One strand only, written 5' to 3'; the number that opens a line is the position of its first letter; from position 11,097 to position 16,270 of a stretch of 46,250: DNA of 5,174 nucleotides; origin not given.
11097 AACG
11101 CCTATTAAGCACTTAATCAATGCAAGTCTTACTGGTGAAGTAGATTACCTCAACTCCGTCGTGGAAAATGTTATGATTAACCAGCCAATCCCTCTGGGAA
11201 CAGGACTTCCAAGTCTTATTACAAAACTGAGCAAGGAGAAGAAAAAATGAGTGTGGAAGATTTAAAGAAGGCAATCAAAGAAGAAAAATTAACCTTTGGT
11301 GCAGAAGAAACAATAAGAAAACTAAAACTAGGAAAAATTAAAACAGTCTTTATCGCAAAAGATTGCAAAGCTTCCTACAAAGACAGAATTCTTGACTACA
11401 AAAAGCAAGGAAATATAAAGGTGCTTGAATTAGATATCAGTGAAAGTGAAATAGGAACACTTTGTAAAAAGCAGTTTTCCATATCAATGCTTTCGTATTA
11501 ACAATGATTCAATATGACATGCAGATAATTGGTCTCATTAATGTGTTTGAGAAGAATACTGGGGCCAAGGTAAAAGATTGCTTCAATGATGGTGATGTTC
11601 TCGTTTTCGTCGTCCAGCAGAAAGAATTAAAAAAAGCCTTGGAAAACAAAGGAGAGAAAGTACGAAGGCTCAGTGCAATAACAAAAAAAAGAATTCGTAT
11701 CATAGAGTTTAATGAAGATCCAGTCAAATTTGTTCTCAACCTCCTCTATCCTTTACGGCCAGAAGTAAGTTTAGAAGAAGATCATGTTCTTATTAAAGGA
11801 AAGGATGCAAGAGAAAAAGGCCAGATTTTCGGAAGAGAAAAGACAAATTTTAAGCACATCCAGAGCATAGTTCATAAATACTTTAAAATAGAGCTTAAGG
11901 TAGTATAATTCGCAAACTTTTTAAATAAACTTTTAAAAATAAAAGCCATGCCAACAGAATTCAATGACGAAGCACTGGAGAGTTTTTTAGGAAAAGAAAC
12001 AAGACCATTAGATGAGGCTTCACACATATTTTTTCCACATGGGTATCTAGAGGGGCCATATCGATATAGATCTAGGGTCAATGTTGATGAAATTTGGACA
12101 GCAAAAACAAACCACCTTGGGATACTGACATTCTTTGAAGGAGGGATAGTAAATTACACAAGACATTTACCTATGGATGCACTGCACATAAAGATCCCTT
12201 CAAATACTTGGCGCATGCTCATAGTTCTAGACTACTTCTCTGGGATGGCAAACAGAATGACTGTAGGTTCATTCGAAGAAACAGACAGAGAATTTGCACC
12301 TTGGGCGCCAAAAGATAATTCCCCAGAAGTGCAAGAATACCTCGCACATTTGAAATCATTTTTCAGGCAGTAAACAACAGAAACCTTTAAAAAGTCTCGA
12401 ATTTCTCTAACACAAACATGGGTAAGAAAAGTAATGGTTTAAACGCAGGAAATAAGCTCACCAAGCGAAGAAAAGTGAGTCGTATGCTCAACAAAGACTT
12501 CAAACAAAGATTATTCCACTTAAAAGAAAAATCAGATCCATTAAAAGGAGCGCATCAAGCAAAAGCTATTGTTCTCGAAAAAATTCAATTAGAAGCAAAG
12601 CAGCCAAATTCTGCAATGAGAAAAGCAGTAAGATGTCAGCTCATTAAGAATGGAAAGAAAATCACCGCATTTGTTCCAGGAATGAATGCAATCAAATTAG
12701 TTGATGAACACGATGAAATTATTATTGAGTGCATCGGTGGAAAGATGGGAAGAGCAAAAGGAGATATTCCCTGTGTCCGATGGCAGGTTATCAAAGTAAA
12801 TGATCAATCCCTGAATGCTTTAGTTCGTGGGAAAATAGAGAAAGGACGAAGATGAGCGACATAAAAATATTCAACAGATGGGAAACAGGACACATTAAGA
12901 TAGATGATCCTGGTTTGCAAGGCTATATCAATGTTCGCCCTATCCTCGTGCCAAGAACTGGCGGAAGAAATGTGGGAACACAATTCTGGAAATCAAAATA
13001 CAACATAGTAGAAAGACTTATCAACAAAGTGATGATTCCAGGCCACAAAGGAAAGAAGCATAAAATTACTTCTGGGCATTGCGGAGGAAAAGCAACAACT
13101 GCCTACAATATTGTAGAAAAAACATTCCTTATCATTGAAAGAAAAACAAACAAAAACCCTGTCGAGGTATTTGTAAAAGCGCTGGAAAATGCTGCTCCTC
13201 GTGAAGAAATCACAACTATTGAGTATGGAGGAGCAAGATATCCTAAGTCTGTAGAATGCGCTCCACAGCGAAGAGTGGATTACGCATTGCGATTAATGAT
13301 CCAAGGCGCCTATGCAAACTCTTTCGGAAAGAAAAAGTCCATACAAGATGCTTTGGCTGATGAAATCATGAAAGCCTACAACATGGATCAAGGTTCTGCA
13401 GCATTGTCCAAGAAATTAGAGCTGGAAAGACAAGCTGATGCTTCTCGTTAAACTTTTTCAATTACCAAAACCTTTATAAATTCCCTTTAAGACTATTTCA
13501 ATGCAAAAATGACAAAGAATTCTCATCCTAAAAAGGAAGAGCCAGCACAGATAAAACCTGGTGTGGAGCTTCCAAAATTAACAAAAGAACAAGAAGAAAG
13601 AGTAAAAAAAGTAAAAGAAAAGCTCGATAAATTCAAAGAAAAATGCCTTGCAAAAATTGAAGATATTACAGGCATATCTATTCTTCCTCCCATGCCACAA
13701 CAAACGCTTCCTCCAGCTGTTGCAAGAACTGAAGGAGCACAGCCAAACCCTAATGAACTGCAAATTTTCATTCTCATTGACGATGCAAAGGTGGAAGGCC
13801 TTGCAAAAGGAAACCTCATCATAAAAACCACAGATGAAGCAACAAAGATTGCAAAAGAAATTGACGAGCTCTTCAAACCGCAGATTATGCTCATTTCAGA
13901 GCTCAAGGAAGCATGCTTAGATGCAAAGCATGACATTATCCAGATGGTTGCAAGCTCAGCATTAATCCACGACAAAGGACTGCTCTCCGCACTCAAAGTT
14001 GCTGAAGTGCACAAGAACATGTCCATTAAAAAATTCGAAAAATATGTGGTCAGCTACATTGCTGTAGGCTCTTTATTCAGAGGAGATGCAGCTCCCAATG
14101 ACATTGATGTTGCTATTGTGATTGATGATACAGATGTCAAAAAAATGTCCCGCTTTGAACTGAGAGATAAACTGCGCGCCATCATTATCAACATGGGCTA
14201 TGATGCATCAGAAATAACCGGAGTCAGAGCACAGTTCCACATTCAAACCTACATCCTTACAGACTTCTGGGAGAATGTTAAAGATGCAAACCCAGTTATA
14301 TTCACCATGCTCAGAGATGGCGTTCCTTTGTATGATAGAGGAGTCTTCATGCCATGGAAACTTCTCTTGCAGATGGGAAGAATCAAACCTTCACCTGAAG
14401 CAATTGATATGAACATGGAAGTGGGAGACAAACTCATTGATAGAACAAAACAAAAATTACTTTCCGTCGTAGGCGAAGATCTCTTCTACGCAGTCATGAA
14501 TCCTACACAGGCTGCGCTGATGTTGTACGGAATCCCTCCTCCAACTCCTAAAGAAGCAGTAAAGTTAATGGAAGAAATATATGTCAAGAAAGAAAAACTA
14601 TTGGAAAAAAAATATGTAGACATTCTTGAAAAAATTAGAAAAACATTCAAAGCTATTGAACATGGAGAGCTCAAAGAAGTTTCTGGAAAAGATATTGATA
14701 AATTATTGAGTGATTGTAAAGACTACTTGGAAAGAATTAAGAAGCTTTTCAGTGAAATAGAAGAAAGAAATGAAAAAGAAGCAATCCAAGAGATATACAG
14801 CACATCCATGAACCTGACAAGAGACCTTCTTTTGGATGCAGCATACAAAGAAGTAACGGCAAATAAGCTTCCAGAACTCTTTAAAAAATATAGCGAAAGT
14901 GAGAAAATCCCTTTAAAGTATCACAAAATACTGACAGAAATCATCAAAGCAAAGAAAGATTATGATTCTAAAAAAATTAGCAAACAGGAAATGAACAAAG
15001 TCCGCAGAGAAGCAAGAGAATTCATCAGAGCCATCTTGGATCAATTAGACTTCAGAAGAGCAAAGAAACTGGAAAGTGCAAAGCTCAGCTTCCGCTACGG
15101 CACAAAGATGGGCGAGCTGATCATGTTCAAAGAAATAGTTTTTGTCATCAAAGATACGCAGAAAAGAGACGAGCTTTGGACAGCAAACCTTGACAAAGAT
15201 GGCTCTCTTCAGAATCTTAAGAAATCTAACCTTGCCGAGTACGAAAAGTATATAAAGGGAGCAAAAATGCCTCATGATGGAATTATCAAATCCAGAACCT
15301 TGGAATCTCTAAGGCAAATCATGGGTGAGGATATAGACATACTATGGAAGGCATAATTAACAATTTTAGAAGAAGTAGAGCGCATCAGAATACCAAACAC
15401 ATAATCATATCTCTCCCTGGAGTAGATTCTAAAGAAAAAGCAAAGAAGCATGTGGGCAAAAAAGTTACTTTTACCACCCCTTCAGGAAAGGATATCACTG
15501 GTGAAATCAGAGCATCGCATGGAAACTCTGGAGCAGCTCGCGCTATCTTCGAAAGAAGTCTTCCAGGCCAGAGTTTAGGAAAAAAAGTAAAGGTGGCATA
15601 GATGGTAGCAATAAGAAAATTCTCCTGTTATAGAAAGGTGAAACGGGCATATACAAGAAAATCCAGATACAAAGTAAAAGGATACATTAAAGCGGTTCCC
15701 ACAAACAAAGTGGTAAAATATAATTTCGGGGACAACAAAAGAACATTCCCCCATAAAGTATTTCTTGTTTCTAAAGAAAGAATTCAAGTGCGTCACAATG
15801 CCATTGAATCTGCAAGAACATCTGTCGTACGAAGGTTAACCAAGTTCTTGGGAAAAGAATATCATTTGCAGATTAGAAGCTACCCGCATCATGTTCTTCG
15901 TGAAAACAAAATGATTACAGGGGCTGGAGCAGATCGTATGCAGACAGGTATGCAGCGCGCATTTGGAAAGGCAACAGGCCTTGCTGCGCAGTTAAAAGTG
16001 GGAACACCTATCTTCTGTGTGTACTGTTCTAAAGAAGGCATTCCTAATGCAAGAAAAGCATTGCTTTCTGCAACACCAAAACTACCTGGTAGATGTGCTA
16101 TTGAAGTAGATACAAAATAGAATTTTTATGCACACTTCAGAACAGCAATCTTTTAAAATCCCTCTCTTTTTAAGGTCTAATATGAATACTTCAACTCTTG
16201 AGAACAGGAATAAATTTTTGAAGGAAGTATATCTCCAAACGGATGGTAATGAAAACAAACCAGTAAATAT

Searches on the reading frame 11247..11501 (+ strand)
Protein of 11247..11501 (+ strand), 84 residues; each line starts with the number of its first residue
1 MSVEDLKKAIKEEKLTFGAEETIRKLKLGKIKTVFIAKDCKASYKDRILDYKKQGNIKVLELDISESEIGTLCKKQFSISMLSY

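Call 15: search_protein_families(library=pfam, proteins=[window:11247-11501:+])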
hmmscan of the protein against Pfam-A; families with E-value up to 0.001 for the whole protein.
window:11247-11501:+ (84 aa): 1 family
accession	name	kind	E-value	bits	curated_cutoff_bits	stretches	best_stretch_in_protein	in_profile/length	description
PF01248.31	Ribosomal_L7Ae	-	9.1e-11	41.7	22.1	1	4-81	5-82/95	Ribosomal protein L7Ae/L30e/S12e/Gadd45 family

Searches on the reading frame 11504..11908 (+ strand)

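Call 15: search_protein_families(library=pfam, proteins=[window:11504-11908:+])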
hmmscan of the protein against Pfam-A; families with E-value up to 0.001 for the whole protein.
window:11504-11908:+ (134 aa): 1 family
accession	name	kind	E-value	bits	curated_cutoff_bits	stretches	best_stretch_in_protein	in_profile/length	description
PF13184.12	KH_5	-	1.7e-09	38.1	27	1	30-85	2-63/69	NusA-like KH domain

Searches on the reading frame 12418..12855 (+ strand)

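Call 16: search_protein_families(library=pfam, proteins=[window:12418-12855:+])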
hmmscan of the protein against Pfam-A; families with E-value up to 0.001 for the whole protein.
window:12418-12855:+ (145 aa): 1 family
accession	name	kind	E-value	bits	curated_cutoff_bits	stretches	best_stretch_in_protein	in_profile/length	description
PF00164.32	Ribosom_S12_S23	-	9.2e-38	128.8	22.3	1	36-144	2-109/110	Ribosomal protein S12/S23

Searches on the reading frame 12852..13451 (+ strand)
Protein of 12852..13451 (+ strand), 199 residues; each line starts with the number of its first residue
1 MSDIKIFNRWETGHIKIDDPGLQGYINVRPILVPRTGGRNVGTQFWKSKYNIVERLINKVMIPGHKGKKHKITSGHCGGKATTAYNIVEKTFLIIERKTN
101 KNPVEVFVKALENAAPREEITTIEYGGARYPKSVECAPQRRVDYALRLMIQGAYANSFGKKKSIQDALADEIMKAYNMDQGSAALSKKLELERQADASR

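Call 16: search_protein_families(library=pfam, proteins=[window:12852-13451:+])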
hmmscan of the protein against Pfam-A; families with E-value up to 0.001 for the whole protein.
window:12852-13451:+ (199 aa): 1 family
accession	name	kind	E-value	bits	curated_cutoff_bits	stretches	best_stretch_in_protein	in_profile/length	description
PF00177.27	Ribosomal_S7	-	3.2e-39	134.3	24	1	49-199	18-148/148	Ribosomal protein S7p/S5e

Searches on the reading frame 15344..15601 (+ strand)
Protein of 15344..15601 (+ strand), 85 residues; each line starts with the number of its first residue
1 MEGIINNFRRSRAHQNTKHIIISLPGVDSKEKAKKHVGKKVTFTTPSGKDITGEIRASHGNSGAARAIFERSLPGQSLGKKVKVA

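Call 16: search_protein_families(library=pfam, proteins=[window:15344-15601:+])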
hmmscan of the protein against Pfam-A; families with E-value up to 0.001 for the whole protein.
window:15344-15601:+ (85 aa): 2 families
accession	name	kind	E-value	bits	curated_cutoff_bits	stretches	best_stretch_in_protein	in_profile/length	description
PF01247.24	Ribosomal_L35Ae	-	1.3e-17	64.2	27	1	2-84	4-94/95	Ribosomal protein L35Ae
PF21760.3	SecD_1st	-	0.00064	19.6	27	1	14-40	24-50/60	Protein translocase subunit SecDF, P1 domain, N-terminal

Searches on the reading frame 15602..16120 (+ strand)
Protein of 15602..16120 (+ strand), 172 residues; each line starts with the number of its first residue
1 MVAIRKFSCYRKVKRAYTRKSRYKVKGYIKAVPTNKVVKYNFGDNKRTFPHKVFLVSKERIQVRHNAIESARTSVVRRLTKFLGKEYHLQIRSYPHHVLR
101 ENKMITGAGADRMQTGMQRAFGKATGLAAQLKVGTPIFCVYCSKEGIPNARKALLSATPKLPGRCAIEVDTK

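Call 16: search_protein_families(library=pfam, proteins=[window:15602-16120:+])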
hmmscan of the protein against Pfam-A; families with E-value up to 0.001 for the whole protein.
window:15602-16120:+ (172 aa): 1 family
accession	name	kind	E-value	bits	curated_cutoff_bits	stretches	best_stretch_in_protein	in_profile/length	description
PF00252.24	Ribosomal_L16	-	2.7e-26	92.5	27.9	1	16-167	5-131/132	Ribosomal protein L16p/L10e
